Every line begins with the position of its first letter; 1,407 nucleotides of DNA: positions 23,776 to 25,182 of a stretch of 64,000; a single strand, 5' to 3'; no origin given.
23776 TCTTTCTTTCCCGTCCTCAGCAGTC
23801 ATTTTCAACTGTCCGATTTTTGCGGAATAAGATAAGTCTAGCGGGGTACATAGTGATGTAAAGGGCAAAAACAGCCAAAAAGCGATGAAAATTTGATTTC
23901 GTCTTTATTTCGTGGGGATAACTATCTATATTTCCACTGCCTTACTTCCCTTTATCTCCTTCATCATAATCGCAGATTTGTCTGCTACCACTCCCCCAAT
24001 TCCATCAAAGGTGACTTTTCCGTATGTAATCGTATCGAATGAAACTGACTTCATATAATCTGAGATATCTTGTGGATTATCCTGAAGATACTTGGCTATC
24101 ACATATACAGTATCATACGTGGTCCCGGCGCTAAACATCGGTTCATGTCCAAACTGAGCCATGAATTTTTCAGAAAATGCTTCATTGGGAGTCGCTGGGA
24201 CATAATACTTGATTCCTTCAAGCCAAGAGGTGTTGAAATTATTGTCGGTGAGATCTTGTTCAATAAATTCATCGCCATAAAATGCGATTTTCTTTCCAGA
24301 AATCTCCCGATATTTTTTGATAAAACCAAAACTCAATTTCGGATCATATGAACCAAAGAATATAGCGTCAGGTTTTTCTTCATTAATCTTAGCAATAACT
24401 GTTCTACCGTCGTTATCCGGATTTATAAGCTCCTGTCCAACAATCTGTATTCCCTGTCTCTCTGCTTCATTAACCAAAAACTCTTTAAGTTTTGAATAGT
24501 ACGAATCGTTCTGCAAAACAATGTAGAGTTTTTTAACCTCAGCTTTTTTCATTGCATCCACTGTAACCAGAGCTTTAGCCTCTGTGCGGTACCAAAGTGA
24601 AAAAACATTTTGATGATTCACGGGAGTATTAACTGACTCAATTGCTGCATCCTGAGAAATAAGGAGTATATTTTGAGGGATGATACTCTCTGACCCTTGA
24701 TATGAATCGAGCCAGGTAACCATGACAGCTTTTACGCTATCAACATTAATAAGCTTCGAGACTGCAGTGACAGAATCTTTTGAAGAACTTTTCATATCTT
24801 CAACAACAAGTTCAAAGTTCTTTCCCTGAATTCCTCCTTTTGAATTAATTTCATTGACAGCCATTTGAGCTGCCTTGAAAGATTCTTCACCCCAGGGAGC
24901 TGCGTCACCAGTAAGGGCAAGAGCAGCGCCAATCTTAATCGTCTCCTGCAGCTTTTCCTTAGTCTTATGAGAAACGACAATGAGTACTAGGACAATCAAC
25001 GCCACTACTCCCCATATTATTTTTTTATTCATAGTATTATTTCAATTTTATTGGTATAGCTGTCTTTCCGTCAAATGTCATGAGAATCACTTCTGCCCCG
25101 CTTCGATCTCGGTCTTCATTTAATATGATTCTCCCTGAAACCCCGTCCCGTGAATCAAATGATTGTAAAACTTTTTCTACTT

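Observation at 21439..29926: Liv-type ABC importer with three TM-anchored SBP paralogs and two embedded TrmB-family regulators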

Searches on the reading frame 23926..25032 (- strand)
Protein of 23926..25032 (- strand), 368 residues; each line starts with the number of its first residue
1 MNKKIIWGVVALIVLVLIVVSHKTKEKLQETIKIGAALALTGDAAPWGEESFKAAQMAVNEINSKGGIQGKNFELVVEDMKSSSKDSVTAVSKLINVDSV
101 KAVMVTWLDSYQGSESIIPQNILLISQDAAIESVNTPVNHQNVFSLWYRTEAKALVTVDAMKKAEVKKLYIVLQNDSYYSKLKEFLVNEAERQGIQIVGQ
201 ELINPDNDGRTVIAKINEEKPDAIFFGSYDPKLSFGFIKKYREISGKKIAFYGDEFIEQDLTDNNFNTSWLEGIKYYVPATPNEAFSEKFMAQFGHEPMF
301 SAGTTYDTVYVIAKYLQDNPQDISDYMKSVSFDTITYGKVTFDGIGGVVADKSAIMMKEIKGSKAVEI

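Call 3: search_protein_families(library=pfam, proteins=[window:23926-25032:-], max_evalue=0.01)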
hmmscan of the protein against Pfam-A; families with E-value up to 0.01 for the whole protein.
window:23926-25032:- (368 aa): 3 families
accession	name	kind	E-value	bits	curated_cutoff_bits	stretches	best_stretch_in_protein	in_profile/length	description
PF13458.12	Peripla_BP_6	-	3.5e-40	139.1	31.7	1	31-348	1-328/343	Periplasmic binding protein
PF01094.35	ANF_receptor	-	2.4e-18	66.7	25.4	1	53-349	4-341/353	Receptor family ligand binding region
PF13433.12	Peripla_BP_5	-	2.2e-13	50.5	27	1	32-108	1-77/363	Periplasmic binding protein domain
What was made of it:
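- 23926..25032 (-): SBP1, a type I (cluster B) binding protein with an N-terminal hydrophobic anchor or signal. PF13458, 3.5e-40 (call 3).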

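Call 4: search_protein_families(library=ncbifam, proteins=[window:23926-25032:-], max_evalue=0.01)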
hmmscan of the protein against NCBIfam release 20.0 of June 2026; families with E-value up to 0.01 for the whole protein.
window:23926-25032:- (368 aa): 3 families
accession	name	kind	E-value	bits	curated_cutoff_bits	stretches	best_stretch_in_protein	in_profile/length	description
NF011933.0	PRK15404.1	subfamily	1.1e-25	90.5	477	1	15-348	13-350/370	high-affinity branched-chain amino acid ABC transporter substrate-binding protein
TIGR03407.1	urea_ABC_UrtA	exception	3.6e-11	42.6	492.75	1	32-311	1-289/361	urea ABC transporter substrate-binding protein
TIGR03669.1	urea_ABC_arch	equivalog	4.3e-11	42.4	494.8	1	33-224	2-192/375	urea ABC transporter substrate-binding protein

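Call 31: search_solved_structures(query=window:23926-25032:-, max_evalue=1e-8, show_alignments=1)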
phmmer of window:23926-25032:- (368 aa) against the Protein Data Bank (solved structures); distinct sequences matched with E-value up to 1e-8: 13.
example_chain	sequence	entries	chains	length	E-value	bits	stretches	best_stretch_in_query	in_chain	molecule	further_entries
1z15_A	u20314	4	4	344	7.7e-19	71.2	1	30-347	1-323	Leu/Ile/Val-binding protein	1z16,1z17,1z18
4gnr_A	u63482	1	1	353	7.8e-19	71.2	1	29-358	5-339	ABC transporter substrate-binding protein-branched chain amino acid transport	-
2liv_A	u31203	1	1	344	2.7e-18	69.4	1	30-347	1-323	LEUCINE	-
8z0g_A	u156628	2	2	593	5.9e-15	58.4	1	42-347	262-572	Leu/Ile/Val-binding protein,Leu/Ile/Val-binding protein,mNeonGreen | NeIle,Leu/Ile/Val-binding protein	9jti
8tg1_A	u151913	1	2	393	4.4e-13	52.3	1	21-318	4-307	Extracellular ligand-binding receptor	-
1usg_A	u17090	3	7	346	2.6e-12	49.7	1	31-259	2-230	LEUCINE-SPECIFIC BINDING PROTEIN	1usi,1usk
2lbp_A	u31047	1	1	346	6.9e-12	48.3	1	31-259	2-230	LEUCINE-BINDING PROTEIN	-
4n0q_A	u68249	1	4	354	1e-11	47.8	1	31-242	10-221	Leu/Ile/Val-binding protein homolog 3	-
4nqr_A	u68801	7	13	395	1.3e-10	44.1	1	28-311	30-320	Amino acid/amide ABC transporter substrate-binding protein, HAAT family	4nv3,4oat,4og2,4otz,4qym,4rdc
8q52_A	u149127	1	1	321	2.9e-10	43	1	31-234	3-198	Leucine-specific-binding protein,Chemotaxis protein CheY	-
4obb_A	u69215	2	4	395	5.3e-10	42.1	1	28-308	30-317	Amino acid/amide ABC transporter substrate-binding protein, HAAT family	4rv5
3ip5_A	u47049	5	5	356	2.1e-09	40.2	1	34-346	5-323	ABC transporter, substrate binding protein (Amino acid)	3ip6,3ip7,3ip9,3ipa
3ipc_A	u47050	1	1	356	4.2e-09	39.2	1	34-346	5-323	ABC transporter, substrate binding protein (Amino acid)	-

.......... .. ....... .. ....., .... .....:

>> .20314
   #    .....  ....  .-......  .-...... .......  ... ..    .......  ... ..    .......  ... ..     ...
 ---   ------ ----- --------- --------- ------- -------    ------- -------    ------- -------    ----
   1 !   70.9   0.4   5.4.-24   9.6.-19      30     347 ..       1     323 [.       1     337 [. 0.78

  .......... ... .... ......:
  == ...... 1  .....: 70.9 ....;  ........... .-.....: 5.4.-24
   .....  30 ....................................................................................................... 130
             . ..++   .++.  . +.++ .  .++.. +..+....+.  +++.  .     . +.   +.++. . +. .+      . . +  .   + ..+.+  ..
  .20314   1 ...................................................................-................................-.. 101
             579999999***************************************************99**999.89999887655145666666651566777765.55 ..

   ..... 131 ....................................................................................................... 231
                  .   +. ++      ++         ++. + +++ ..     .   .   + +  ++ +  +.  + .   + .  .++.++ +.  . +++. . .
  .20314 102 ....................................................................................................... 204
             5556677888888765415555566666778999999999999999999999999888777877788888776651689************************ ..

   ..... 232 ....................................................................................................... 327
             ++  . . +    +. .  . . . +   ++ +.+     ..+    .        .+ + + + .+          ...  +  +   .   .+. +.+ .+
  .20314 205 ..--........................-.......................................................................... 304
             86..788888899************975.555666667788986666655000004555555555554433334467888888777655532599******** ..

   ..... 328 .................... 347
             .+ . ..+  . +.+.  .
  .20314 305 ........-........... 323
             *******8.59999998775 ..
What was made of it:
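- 23926..25032 (-): Best PDB matches are LivJ 1z15 and 4gnr (call 31).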
